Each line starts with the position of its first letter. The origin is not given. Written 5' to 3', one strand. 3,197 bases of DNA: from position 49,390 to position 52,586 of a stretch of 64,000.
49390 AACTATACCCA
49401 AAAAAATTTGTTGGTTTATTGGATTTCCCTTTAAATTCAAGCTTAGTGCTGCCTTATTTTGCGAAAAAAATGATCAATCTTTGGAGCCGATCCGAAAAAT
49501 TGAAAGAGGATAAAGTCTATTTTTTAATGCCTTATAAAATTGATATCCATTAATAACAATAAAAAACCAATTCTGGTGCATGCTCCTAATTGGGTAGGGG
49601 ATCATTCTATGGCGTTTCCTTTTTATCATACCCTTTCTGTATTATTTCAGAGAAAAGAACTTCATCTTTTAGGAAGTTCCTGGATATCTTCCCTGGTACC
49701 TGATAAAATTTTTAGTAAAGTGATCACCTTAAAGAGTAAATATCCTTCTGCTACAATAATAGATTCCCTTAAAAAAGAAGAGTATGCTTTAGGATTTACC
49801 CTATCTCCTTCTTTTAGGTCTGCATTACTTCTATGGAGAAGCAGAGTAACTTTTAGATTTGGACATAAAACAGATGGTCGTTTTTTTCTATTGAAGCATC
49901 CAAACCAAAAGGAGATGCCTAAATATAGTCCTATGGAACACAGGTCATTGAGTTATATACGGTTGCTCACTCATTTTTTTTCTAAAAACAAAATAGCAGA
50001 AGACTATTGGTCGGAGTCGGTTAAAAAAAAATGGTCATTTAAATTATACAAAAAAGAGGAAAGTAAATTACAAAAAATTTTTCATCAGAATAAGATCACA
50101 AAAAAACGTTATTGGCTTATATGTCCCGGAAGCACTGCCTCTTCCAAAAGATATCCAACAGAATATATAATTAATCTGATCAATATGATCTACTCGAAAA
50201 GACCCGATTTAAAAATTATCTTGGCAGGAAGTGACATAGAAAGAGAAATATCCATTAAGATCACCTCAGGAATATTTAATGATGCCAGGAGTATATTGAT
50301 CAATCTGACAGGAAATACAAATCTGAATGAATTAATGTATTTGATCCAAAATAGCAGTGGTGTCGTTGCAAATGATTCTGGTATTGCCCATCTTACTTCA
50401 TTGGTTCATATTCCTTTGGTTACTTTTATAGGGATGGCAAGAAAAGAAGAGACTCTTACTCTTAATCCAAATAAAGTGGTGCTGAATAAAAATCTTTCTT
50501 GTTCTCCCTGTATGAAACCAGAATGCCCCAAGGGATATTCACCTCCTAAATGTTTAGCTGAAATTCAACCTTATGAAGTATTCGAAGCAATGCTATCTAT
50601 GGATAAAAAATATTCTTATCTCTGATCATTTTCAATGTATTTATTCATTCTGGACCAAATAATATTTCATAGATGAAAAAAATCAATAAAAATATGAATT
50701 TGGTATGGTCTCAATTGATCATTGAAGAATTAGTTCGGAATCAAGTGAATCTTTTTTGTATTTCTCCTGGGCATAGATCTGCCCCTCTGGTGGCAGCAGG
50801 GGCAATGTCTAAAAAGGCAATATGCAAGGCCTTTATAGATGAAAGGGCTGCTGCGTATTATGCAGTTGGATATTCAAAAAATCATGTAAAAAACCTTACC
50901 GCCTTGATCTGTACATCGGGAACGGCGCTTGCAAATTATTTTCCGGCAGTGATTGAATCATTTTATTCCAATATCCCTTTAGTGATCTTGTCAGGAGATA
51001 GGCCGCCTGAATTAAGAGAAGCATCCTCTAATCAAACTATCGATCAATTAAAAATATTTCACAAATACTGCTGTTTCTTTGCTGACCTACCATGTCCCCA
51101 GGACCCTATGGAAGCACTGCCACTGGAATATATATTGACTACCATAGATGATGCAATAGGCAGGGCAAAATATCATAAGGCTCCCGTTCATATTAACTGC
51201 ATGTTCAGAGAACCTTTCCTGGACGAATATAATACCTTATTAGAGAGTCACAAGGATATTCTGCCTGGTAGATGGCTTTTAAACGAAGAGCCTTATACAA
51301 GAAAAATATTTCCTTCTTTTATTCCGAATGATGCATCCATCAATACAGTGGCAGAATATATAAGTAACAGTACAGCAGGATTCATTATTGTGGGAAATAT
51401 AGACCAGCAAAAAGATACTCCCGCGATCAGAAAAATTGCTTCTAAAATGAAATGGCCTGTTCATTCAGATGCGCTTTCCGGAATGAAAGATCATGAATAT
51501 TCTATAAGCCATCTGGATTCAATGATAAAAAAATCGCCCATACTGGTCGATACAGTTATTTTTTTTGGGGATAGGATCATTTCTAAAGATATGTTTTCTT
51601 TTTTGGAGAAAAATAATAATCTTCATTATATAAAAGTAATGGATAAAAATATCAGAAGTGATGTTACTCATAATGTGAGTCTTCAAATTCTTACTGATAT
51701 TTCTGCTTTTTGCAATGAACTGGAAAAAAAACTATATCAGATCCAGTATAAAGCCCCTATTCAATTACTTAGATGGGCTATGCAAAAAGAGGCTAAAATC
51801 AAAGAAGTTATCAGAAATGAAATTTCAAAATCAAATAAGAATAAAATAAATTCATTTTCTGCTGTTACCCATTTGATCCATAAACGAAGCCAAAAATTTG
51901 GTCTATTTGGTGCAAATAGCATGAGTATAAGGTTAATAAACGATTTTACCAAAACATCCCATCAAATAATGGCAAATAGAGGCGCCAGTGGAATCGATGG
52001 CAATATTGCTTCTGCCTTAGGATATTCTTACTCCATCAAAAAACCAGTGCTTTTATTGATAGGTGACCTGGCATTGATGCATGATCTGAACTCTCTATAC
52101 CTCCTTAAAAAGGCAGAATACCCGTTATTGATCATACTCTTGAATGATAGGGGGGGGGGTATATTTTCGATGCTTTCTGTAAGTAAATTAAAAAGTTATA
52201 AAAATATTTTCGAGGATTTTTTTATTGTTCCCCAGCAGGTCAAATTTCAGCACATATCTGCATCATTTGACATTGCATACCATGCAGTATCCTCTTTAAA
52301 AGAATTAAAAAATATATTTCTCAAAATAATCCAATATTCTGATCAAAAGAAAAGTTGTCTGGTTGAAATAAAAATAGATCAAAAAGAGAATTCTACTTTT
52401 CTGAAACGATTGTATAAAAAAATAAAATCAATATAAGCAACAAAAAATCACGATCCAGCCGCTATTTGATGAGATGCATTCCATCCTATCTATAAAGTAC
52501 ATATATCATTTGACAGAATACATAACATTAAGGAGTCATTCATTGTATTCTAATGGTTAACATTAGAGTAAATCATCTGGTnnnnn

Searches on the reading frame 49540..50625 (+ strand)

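Call 73: search_protein_families(library=ncbifam, proteins=[window:49540-50625:+], max_evalue=0.001)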
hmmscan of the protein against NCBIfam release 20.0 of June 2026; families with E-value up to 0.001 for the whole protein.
window:49540-50625:+ (361 aa): 5 families
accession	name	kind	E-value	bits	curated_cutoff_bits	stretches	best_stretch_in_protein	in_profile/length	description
TIGR02195.1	heptsyl_trn_II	equivalog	3.1e-44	151.5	134.6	1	11-354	2-337/339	lipopolysaccharide heptosyltransferase II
NF008162.0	PRK10916.1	equivalog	6.3e-26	91.4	569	1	11-352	3-340/348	ADP-heptose--LPS heptosyltransferase RfaF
TIGR02193.1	heptsyl_trn_I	equivalog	4.5e-11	42.5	185.3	1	182-317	173-301/320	lipopolysaccharide heptosyltransferase I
NF008204.0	PRK10964.1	equivalog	6.5e-05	22.2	437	1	178-299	167-281/322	lipopolysaccharide heptosyltransferase RfaC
NF007742.0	PRK10422.1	equivalog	0.00046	19.1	467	0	174-299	166-290/352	lipopolysaccharide core heptosyltransferase RfaQ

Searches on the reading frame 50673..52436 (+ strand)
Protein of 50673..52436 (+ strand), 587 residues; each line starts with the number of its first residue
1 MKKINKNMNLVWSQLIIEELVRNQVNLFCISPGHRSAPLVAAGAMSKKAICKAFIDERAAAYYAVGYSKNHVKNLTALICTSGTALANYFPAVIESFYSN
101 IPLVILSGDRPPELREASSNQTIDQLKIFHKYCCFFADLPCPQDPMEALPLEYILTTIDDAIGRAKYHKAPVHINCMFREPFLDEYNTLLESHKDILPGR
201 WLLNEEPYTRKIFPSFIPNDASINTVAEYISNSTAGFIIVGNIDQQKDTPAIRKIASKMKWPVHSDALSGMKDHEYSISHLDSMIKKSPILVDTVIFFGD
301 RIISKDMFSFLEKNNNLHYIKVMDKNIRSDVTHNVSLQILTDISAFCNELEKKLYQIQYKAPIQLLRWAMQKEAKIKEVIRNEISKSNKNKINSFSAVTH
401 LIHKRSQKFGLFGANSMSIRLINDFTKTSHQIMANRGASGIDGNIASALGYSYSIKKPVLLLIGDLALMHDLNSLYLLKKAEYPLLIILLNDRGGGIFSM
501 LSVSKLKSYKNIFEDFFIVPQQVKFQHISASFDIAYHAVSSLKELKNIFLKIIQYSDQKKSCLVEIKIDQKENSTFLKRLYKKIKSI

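Call 73: search_protein_families(library=ncbifam, proteins=[window:50673-52436:+], max_evalue=0.001)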
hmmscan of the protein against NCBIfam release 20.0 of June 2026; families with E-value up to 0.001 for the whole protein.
window:50673-52436:+ (587 aa): 29 families (the best 25 are shown)
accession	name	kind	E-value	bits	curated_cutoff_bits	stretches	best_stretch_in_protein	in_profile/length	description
TIGR00173.1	menD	equivalog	5.1e-108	362.1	244.2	1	12-452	2-433/435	2-succinyl-5-enolpyruvyl-6-hydroxy-3-cyclohexene-1-carboxylic-acid synthase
NF006187.0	PRK08322.1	equivalog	9.8e-14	50.7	509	1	205-583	169-543/548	acetolactate synthase large subunit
NF006319.0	PRK08527.1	equivalog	2.2e-11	42.9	905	2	286-573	269-543/565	acetolactate synthase large subunit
TIGR00118.1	acolac_lg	equivalog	1.3e-10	40.4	538.35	1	284-573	263-539/557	biosynthetic-type acetolactate synthase large subunit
NF005712.0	PRK07524.1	subfamily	2.9e-10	39.2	500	1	57-571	49-532/536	5-guanidino-2-oxopentanoate decarboxylase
NF006721.0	PRK09259.1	equivalog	6.3e-10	38.3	557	1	214-572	199-554/574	oxalyl-CoA decarboxylase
NF006524.0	PRK08978.1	equivalog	2.9e-09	35.8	738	1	390-573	350-529/548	acetolactate synthase 2 catalytic subunit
NF004919.0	PRK06276.1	equivalog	3e-09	35.7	866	1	282-573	264-543/582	acetolactate synthase large subunit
NF006122.0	PRK08266.1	subfamily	6.9e-09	34.7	571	1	213-574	185-530/543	hypothetical protein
NF006378.0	PRK08617.1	equivalog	4.6e-08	31.8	510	0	219-581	190-551/556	acetolactate synthase AlsS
NF006052.0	PRK08199.1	subfamily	6.6e-08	31.3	539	0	215-574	186-543/559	thiamine pyrophosphate protein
TIGR04377.1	myo_inos_iolD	equivalog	9.6e-08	31.1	715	1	313-573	314-579/616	3D-(3,5/4)-trihydroxycyclohexane-1,2-dione acylhydrolase (decyclizing)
TIGR03254.1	oxalate_oxc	equivalog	1.8e-07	30.3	739.4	1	214-571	187-540/554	oxalyl-CoA decarboxylase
NF005470.0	PRK07064.1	equivalog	3.6e-07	29.6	495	1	430-569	400-530/552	thiamine pyrophosphate-binding protein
NF006203.0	PRK08327.1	equivalog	5.6e-07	28.4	456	0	12-111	11-114/571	thiamine pyrophosphate-requiring protein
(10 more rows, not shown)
